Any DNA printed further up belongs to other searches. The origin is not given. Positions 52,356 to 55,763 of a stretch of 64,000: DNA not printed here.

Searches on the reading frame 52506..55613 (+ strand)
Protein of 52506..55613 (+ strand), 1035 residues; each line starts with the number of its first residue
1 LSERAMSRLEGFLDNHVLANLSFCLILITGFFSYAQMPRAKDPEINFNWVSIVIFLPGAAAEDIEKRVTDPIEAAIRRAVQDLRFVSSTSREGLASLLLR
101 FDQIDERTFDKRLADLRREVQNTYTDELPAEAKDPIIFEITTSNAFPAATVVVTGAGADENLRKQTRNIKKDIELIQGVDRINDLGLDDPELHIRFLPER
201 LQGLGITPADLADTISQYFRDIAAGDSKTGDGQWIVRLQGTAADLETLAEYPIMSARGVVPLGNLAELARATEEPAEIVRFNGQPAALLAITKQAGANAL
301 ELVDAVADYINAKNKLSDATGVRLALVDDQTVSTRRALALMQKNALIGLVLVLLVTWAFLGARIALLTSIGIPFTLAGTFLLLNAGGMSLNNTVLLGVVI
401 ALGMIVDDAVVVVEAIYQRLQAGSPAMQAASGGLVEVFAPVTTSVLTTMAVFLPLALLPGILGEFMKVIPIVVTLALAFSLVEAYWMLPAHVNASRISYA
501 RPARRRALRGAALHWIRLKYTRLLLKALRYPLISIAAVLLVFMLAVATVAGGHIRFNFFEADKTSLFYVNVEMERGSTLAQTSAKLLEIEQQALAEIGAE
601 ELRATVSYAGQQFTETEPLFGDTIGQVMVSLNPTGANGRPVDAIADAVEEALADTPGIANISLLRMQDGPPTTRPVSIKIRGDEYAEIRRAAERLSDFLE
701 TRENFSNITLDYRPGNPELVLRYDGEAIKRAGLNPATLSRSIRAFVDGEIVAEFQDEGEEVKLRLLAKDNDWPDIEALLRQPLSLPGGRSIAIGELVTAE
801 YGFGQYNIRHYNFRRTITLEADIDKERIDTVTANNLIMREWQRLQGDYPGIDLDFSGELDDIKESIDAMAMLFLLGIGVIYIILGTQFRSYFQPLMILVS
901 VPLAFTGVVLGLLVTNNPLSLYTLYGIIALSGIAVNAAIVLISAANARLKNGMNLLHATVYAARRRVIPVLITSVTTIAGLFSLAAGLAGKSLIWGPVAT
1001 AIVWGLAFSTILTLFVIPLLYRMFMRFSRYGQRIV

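Call 73: search_protein_families(library=pfam, proteins=[window:52506-55613:+], max_evalue=0.0001)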
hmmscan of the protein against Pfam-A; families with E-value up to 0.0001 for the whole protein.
window:52506-55613:+ (1035 aa): 1 family
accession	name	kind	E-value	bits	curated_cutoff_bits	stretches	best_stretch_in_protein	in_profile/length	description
PF00873.25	ACR_tran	-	9.4e-162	540.5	28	1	12-1024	5-1020/1021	AcrB/AcrD/AcrF family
